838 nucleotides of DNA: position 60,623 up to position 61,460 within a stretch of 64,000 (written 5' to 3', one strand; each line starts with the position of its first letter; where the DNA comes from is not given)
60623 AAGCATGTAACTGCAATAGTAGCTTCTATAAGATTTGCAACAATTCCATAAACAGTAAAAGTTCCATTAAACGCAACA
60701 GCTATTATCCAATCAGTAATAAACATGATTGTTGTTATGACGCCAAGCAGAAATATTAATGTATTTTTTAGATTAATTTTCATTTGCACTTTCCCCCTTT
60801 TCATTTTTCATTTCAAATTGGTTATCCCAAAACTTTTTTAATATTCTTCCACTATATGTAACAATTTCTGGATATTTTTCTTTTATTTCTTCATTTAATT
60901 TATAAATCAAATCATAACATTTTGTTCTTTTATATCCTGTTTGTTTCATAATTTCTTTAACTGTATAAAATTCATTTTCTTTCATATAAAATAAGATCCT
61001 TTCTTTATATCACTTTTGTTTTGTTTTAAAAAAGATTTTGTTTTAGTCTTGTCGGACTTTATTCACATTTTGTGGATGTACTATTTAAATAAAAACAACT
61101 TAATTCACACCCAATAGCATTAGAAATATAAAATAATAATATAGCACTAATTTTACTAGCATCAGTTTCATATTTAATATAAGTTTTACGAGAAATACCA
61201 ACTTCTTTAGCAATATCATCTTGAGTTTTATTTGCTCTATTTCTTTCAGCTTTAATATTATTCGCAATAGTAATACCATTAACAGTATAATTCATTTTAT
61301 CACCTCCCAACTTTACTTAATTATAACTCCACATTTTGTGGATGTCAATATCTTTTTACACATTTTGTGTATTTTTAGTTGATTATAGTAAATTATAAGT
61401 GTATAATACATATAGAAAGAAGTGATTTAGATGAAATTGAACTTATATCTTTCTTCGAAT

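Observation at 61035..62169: Perfect 26-bp inverted repeat brackets the whole prophage immunity module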

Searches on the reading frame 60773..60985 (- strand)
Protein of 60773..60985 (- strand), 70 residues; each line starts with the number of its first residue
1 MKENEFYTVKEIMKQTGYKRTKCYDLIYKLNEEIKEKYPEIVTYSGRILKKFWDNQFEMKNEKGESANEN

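Call 8: search_protein_families(library=pfam, proteins=[window:60773-60985:-], max_evalue=0.01)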
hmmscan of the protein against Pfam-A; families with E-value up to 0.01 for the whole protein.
window:60773-60985:- (70 aa): 0 families

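Call 22: find_homologous_proteins(query=window:60776-60985:-, max_evalue=0.001)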
Query seq(70 aa) (70 aa): 15 proteins with E <= 0.001 among 17 candidates.
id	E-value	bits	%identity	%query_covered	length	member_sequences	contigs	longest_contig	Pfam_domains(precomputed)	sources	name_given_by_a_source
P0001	1.3e-36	141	94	100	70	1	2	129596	-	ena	-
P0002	1.5e-35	137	91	100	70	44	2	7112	-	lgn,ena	-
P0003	3.5e-30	120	80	100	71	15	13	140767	-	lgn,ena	-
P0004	2.2e-29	118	81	100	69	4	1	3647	-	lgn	-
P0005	3.6e-29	117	80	100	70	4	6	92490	-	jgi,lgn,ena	-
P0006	5.9e-29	116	87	89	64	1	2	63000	-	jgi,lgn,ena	jgi:hypothetical protein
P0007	4.9e-27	110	86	81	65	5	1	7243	-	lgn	-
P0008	5.6e-26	107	78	84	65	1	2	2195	-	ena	-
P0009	5.6e-26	107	80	89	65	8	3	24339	-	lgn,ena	-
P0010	1.4e-25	106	75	91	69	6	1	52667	-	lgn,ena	-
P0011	2.5e-25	105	81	81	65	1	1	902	-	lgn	-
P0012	3.1e-25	105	75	89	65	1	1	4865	-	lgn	-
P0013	1.2e-24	103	81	81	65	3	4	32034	-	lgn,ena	-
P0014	2.4e-24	102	98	73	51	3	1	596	-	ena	-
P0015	1.1e-17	81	87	64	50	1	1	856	-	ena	-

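Call 25: find_encoding_contigs(protein=P0003, flank=4000, max_places=8)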
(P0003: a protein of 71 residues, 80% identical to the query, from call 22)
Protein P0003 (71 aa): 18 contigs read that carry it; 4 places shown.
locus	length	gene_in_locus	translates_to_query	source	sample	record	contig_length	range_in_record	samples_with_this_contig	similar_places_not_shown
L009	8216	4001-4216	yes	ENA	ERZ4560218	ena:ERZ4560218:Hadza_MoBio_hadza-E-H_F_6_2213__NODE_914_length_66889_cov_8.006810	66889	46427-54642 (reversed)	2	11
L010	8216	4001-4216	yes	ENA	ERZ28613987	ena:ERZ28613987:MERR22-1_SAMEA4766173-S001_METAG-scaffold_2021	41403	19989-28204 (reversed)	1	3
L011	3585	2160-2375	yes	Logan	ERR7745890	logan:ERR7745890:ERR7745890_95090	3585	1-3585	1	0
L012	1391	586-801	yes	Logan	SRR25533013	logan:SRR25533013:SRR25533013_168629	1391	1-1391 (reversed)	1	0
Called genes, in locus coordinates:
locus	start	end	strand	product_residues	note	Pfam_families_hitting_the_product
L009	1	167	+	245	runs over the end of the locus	PF01048:PNP_UDP_1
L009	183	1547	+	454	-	PF02878:PGM_PMM_I, PF02879:PGM_PMM_II, PF02880:PGM_PMM_III, PF00408:PGM_PMM_IV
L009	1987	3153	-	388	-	PF00589:Phage_integrase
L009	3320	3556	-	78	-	PF13560:HTH_31, PF12844:HTH_19, PF01381:HTH_3, PF13443:HTH_26 (weak)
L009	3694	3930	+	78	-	PF12844:HTH_19 (weak), PF01381:HTH_3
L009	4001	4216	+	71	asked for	-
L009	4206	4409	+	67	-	-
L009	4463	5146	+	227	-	PF19808:DUF6291, PF07261:DnaB_2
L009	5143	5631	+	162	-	-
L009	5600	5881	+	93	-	-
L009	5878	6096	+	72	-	-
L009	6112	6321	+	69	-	-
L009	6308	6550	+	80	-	-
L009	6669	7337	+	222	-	PF00589:Phage_integrase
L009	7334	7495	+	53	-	-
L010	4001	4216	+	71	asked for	-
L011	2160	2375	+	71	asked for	-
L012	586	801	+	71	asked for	-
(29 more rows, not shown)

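Call 30: find_encoding_contigs(protein=P0005, flank=4000, max_places=8)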
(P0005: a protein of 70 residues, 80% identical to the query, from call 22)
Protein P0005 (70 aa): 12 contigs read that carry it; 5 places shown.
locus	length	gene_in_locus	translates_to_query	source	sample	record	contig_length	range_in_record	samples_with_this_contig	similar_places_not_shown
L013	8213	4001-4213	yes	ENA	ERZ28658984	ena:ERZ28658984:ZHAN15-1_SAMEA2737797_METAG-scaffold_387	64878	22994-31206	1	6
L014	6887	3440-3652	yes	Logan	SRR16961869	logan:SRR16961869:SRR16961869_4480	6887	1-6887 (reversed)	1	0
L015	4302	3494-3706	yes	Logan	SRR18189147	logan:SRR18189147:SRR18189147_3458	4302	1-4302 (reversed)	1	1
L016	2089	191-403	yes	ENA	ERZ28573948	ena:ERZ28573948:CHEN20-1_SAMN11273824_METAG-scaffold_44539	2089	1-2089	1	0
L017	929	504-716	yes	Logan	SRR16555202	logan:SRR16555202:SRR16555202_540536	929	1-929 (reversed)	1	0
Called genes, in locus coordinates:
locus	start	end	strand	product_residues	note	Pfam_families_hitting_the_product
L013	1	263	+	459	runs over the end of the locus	PF02878:PGM_PMM_I, PF02879:PGM_PMM_II, PF02880:PGM_PMM_III, PF00408:PGM_PMM_IV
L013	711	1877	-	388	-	PF00589:Phage_integrase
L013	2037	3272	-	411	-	PF01612:DNA_pol_A_exo1 (faint), PF00929:RNase_T, PF13482:RNase_H_2 (weak), PF00533:BRCT (weak)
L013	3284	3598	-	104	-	PF13560:HTH_31, PF12844:HTH_19, PF13443:HTH_26 (weak), PF01381:HTH_3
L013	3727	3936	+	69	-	PF12844:HTH_19 (weak), PF01381:HTH_3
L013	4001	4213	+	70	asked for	-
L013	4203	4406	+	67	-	-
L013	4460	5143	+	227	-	-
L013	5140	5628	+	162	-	-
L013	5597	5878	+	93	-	-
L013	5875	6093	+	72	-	-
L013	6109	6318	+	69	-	-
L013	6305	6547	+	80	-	-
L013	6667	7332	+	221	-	PF00589:Phage_integrase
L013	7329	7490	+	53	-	-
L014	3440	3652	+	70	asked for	-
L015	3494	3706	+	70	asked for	-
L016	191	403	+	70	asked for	-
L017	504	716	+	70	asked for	-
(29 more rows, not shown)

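Call 31: find_encoding_contigs(protein=P0010, flank=4000, max_places=6)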
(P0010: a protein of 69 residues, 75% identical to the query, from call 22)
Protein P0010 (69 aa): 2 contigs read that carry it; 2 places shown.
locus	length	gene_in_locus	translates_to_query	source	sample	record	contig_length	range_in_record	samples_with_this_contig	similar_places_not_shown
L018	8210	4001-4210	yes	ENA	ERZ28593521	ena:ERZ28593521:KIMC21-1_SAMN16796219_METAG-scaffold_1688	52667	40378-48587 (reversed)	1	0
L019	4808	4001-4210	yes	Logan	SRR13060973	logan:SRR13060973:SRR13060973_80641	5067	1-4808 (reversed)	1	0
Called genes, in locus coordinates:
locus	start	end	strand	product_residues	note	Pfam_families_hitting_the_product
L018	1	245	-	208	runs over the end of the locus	PF01726:LexA_DNA_bind, PF00717:Peptidase_S24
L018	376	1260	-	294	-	-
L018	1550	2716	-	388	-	PF00589:Phage_integrase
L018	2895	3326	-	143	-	-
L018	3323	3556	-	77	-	PF13560:HTH_31, PF12844:HTH_19, PF01381:HTH_3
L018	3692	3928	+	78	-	PF12844:HTH_19 (weak), PF01381:HTH_3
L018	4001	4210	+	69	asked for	-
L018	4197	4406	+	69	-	-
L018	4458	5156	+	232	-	-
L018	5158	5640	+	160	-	-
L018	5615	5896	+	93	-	-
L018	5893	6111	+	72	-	-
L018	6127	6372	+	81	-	-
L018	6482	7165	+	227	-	PF00589:Phage_integrase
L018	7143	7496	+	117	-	-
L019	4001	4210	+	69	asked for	-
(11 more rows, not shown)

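Call 32: find_encoding_contigs(protein=P0013, flank=4000, max_places=6)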
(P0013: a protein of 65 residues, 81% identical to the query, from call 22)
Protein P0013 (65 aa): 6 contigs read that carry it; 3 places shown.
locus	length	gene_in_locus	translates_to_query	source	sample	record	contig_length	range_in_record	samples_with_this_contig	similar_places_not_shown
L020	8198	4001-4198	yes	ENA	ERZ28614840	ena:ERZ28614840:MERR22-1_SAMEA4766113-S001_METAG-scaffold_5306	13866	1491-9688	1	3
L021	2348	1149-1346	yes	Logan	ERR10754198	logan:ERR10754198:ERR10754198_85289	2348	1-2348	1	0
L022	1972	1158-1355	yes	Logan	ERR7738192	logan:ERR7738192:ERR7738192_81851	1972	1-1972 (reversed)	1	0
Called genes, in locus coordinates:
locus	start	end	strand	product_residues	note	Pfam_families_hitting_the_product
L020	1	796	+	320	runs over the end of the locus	-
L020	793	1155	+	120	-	-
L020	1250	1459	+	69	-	PF01192:RNA_pol_Rpb6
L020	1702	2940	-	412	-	PF00589:Phage_integrase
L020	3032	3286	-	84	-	-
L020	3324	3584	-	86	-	PF12844:HTH_19 (weak), PF01381:HTH_3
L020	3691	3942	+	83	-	PF13560:HTH_31, PF12844:HTH_19 (weak), PF01381:HTH_3, PF13443:HTH_26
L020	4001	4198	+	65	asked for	-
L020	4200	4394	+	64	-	-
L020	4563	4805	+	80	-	-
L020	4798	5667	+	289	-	PF09681:Phage_rep_org_N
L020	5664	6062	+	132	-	-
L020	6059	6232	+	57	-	-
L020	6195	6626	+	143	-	-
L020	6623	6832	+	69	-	-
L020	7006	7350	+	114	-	-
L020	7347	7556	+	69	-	-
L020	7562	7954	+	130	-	PF14058:PcfK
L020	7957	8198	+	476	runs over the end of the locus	PF22289:DmmA-like_C (faint), PF14284:PcfJ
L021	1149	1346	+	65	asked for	-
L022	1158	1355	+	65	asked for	-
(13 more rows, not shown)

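Call 40: find_encoding_contigs(protein=P0009, flank=4000, max_places=5)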
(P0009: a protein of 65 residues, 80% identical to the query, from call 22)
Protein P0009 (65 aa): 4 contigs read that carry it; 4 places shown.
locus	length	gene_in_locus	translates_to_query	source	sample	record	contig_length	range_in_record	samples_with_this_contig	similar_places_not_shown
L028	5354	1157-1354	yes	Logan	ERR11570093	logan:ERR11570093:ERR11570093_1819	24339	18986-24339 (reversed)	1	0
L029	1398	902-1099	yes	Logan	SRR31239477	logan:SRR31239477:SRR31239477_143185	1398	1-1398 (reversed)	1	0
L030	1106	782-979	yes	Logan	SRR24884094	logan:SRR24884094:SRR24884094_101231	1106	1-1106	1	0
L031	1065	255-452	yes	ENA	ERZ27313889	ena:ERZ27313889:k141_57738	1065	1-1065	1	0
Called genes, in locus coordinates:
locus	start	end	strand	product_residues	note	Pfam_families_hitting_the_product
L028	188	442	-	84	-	-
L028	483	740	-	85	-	PF12844:HTH_19 (weak), PF01381:HTH_3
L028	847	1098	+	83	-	PF13560:HTH_31, PF12844:HTH_19 (weak), PF01381:HTH_3, PF13443:HTH_26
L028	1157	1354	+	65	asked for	-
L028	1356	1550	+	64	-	-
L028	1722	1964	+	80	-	-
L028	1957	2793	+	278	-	PF09681:Phage_rep_org_N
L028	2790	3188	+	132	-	-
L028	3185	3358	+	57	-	-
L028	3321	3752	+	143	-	-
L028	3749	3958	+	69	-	-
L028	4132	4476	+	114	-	-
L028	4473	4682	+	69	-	-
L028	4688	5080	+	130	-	PF14058:PcfK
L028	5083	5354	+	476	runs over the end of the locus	PF14284:PcfJ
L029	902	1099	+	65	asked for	-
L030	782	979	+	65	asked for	-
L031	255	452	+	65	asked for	-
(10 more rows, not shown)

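Call 41: find_encoding_contigs(protein=P0006, flank=4000, max_places=5)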
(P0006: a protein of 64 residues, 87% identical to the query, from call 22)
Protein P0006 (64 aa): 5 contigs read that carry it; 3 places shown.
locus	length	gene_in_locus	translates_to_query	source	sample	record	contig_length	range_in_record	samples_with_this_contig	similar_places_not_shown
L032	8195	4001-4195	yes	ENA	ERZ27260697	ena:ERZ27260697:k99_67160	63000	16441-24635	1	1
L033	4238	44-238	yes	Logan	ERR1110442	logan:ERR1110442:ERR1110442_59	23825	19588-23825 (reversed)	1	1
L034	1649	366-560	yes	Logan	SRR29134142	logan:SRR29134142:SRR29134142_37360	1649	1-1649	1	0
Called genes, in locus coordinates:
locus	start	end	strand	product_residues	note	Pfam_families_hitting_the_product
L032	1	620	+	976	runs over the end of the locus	PF02463:SMC_N, PF13304:AAA_21 (weak), PF13476:AAA_23, PF13555:AAA_29 (faint), PF06470:SMC_hinge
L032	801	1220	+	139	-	-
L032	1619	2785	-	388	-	PF00589:Phage_integrase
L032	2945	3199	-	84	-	-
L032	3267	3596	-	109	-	PF01381:HTH_3, PF12844:HTH_19, PF13443:HTH_26 (weak), PF13560:HTH_31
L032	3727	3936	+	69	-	PF12844:HTH_19, PF01381:HTH_3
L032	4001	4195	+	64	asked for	-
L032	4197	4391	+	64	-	-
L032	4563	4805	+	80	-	-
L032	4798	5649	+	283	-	PF09681:Phage_rep_org_N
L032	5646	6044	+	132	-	-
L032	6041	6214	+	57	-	-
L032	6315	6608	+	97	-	-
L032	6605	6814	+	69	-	-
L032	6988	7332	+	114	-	-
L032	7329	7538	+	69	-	-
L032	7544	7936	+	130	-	PF14058:PcfK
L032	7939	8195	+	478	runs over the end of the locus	PF14284:PcfJ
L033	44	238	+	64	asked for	-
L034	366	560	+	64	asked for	-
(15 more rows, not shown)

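Call 42: find_encoding_contigs(protein=P0012, flank=4000, max_places=5)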
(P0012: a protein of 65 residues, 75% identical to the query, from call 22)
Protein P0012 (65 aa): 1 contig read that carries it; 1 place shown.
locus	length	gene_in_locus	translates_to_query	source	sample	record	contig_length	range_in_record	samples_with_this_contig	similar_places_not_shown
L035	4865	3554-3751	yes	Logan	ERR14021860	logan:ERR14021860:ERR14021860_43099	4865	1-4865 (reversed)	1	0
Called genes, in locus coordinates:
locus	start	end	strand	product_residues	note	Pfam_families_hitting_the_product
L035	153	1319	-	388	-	PF00589:Phage_integrase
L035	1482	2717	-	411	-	PF01612:DNA_pol_A_exo1 (faint), PF00929:RNase_T, PF13482:RNase_H_2 (weak), PF00533:BRCT (weak)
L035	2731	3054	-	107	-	PF01381:HTH_3, PF12844:HTH_19 (weak), PF13443:HTH_26 (weak)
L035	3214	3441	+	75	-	PF05339:DUF739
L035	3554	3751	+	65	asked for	-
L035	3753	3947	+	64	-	-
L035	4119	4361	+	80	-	-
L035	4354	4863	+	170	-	?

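Call 53: search_protein_families(library=phrogs, proteins=[window:60773-60985:-], max_evalue=0.01)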
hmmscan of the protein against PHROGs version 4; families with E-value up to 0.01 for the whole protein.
window:60773-60985:- (70 aa): 1 family
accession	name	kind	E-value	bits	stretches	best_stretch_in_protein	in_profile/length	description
phrog_989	-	unknown function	7.7e-10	39.4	1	2-69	2-67/70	-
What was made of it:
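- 60773..60985 (-): First early gene after cro ('xis-like', 70 aa). It is the gene immediately downstream of the target site. Call 53 (phrog_989, unknown function).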

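Call 54: search_protein_families(library=pfam, proteins=[window:60773-60985:-], max_evalue=10)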
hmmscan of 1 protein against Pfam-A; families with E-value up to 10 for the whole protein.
window:60773-60985:- (70 aa): 1 family
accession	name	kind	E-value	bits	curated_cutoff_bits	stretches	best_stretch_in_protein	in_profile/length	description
PF21984.2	DnaD_N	-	0.053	14.2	27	1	2-32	31-61/101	DnaD N-terminal domain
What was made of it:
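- On Excisionase (for the 'xis-like' gene): There is no Pfam hit at E<=10 other than noise (call 54).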

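Call 63: search_solved_structures(query=A4, max_evalue=10)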
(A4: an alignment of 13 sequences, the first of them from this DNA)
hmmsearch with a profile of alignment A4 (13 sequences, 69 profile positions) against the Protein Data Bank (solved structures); distinct sequences matched with E-value up to 10: 5.
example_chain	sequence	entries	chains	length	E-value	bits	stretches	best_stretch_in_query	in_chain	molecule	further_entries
3fhy_A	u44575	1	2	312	0.59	13.3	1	16-59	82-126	Pyridoxal kinase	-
2yxt_A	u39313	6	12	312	0.59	13.3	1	16-59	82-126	Pyridoxal kinase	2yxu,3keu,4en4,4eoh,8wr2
3fhx_A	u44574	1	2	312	0.59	13.3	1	16-59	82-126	Pyridoxal kinase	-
2f7k_A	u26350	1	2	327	0.64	13.2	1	16-59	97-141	Pyridoxal kinase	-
2ajp_A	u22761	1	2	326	0.64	13.2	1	16-59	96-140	Pyridoxal kinase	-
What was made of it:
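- On Excisionase (for the 'xis-like' gene): A PDB profile search returned only noise (call 63).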

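Call 69: predict_structure(alignment_id=A4)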
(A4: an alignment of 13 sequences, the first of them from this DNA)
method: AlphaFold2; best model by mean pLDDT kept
length: 70 residues; sequences in the alignment: 13
mean_pLDDT: 75.5   pTM: 0.61
mean pLDDT of the five models: 75.5, 75.3, 74.9, 74.6, 74.5
residues with pLDDT >= 90: 15; 70-90: 35; 50-70: 8; < 50: 12
segments of 3 or more residues with pLDDT < 50: 59-70
pLDDT, mean of each block of 10 residues (from residue 1): 78 91 90 84 79 69 38
secondary structure, 60 per line:
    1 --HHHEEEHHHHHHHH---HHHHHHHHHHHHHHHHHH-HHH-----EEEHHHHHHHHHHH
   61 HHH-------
elements in order: E6-8 H9-16 H20-37 E47-49 H50-63

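Call 72: fold_search(model_id=the predicted structure, library=pdb)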
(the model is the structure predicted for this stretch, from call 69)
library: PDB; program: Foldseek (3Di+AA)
matches with E <= 10: 29; with E <= 0.001: 0
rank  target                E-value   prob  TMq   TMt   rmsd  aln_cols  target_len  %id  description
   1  4ndb_A                2.6e+00  0.08  0.37  0.17   7.8        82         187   13  X-ray structure of a mutant (T61D) of calexcitin - a neuronal calcium-signalling protein (released 2014-10-29)
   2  8aa9_A                2.8e+00  0.11  0.34  0.16   7.5        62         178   18  Crystal structure of the Rpa1 AROD-OB-1 domains (released 2023-05-03)
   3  6gdk_MODEL_1_A        3.0e+00  0.11  0.42  0.23   6.0        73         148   18  Calcium bound form of human calmodulin mutant F141L (released 2018-10-17)
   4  8aa9_B                3.2e+00  0.11  0.34  0.16   7.7        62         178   18  Crystal structure of the Rpa1 AROD-OB-1 domains (released 2023-05-03)
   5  6mc9_B                3.7e+00  0.13  0.49  0.28   3.8        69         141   16  Crystal Structure of Human Nav1.4 C-Terminal (1599-1754) domain in complex with calcium-bound calmodulin (released 2019-04-10)
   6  7yv9_N                4.0e+00  0.08  0.37  0.22   5.6        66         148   15  Cryo-EM structure of full-length Myosin Va in the autoinhibited state (released 2022-12-21)
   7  4ndc_B                4.0e+00  0.03  0.25  0.14   8.0        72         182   18  X-ray structure of a mutant (T188D) of calexcitin - a neuronal calcium-signalling protein (released 2014-10-29)
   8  4ndd_A                4.9e+00  0.06  0.35  0.15   8.1        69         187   16  X-ray structure of a double mutant of calexcitin - a neuronal calcium-signalling protein (released 2014-10-29)
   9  6yns_F                5.2e+00  0.10  0.46  0.26   3.4        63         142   16  CaM-P458 complex (crystal form 2) (released 2021-03-17)
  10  9ukq_B                5.6e+00  0.07  0.31  0.04   5.3        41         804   20  Crystal structure of glycogen phosphorylase from Escherichia coli (released 2026-02-18)
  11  2vqc                  6.0e+00  0.14  0.41  0.41   2.2        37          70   22  Structure of a DNA binding winged-helix protein, F-112, from Sulfolobus Spindle-shaped Virus 1. (released 2008-05-06)
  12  7st4                  6.0e+00  0.10  0.50  0.12   3.7        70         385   14  Calcium-saturated jGCaMP8.410.80 (released 2022-11-16)
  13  1z4h_MODEL_1_A        6.0e+00  0.08  0.43  0.45   5.3        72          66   18  The response regulator TorI belongs to a new family of atypical excisionase (released 2005-08-09)
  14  8dgk_MODEL_1_A        6.0e+00  0.08  0.42  0.39   4.5        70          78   16  NMR structure of calmodulin bound to N-terminal site in the beta-subunit of cyclic nucleotide-gated channel (released 2022-12-14)
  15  8aaj_A                6.4e+00  0.07  0.40  0.10   7.3        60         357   17  Crystal structure of the Pyrococcus abyssi RPA (apo form) (released 2023-05-03)
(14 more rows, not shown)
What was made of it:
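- On Excisionase (for the 'xis-like' gene): The AF2 model has pLDDT 75.5, and its best PDB fold matches have E>2; TorI excisionase appears at E=6 (calls 69, 72).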

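Call 77: find_encoding_contigs(protein=P0008, flank=4000, max_places=5)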
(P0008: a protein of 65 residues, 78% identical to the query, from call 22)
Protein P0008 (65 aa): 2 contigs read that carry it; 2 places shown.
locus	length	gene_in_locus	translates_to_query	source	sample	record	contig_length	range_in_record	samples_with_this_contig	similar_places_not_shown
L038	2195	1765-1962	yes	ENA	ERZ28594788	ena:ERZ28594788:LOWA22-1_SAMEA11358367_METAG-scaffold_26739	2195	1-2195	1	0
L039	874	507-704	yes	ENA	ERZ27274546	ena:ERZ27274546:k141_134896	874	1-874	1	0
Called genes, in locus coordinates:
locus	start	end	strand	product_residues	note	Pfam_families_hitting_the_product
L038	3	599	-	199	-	?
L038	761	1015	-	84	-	-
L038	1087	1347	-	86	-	PF12844:HTH_19 (weak), PF01381:HTH_3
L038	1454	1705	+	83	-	PF13560:HTH_31, PF12844:HTH_19 (weak), PF01381:HTH_3, PF13443:HTH_26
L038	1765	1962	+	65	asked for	-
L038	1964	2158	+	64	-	-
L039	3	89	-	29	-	?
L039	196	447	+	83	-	PF13560:HTH_31, PF12844:HTH_19 (weak), PF01381:HTH_3, PF13443:HTH_26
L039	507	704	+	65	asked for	-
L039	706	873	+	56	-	?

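Call 78: find_encoding_contigs(protein=P0004, flank=4000, max_places=5)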
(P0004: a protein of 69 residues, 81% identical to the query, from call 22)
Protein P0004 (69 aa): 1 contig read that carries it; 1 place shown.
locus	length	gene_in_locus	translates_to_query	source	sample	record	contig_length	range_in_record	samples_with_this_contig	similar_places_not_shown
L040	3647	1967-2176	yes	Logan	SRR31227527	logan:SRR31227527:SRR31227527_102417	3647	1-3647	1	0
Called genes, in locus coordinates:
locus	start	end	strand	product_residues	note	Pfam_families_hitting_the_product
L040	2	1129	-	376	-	?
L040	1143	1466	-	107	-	PF01381:HTH_3, PF12844:HTH_19 (weak), PF13443:HTH_26 (weak)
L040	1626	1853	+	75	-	PF05339:DUF739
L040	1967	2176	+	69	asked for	-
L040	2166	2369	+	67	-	-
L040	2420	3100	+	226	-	-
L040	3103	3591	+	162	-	-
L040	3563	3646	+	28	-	?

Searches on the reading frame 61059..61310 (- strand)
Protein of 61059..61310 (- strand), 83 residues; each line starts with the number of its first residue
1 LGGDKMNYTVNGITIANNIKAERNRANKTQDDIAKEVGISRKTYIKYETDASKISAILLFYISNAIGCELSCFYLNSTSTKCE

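Call 8: search_protein_families(library=pfam, proteins=[window:61059-61310:-], max_evalue=0.01)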
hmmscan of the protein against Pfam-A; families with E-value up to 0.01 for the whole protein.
window:61059-61310:- (83 aa): 4 families
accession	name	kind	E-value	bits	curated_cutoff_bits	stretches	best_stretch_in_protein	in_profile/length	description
PF01381.28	HTH_3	-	3e-10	40.4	23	1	19-70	1-52/55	Helix-turn-helix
PF12844.13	HTH_19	-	4.5e-06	26.9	30.2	1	18-53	3-38/64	Helix-turn-helix domain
PF13560.12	HTH_31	-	0.00067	20.3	27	1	20-51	7-38/64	Helix-turn-helix domain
PF13022.12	HTH_Tnp_1_2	-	0.0028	18.2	27.9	1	19-51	18-50/122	Helix-turn-helix of insertion element transposase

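Call 17: find_related_loci(query=window:61062-61295:-, collection=viral_contigs, flank=4000)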
Query seq(78 aa) (78 aa) in viral_contigs; peptide patterns used: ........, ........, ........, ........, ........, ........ (x = any residue, [..] = any of these).
24 stretches matched a pattern; 2 encode a relative of the query (tblastn E <= 1e-3); 2 distinct loci.
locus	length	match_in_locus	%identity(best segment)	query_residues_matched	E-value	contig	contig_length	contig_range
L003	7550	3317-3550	97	1-78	9e-49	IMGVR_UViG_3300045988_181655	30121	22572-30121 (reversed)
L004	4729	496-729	86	1-78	4e-44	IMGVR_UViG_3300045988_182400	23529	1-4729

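Call 21: find_related_loci(query=A1, collection=genome_contigs, flank=5000)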
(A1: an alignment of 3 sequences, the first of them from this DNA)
Query A1 (78 aa) in genome_contigs; peptide patterns used: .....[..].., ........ (x = any residue, [..] = any of these).
100 stretches matched a pattern; 1 encode a relative of the query (tblastn E <= 1e-3); 1 distinct loci.
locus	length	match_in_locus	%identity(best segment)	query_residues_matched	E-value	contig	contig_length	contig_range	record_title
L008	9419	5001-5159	38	9-61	8e-8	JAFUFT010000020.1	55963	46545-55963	MAG: Oscillospiraceae bacterium isolate RGIG4454 Roe_deer_Omasum-4__c2079, whole genome shotgun sequence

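Call 53: search_protein_families(library=phrogs, proteins=[window:61059-61295:-], max_evalue=0.01)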
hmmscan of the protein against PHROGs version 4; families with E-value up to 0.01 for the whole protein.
window:61059-61295:- (78 aa): 15 families
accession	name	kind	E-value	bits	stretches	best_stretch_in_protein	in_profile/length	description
phrog_3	-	transcription regulation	1.2e-08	36.1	1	4-71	83-148/430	transcriptional repressor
phrog_8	-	transcription regulation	6.5e-08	33.4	1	8-62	75-129/346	transcriptional regulator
phrog_4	-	transcription regulation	1.2e-05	25.5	1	8-66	135-189/400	transcriptional repressor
phrog_2439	-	transcription regulation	1.7e-05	24.9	1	11-73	9-71/367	transcriptional regulator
phrog_4583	-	transcription regulation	3.1e-05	24.9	1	9-65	10-66/81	transcriptional repressor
phrog_2328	-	transcription regulation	4.2e-05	24.3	1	7-65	13-71/128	transcriptional repressor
phrog_4836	-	transcription regulation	4.9e-05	24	1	10-67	76-133/194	CII-like regulator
phrog_6962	-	unknown function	7.5e-05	24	1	14-45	6-37/73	-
phrog_24325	-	transcription regulation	0.0002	22.7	1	9-66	52-110/133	transcriptional regulator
phrog_2967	-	transcription regulation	0.00043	20.9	1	9-50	10-51/225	transcriptional regulator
phrog_2538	-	head and packaging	0.00078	20.5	1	17-45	16-41/129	terminase small subunit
phrog_7241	-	transcription regulation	0.0012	19.9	1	11-64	63-116/122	transcriptional regulator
phrog_5823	-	transcription regulation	0.0032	17.7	1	9-63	6-61/404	transcriptional regulator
phrog_1373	-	transcription regulation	0.004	18.2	1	10-67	64-121/166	transcriptional regulator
phrog_17822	-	unknown function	0.0048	17.2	1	6-55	4-53/267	-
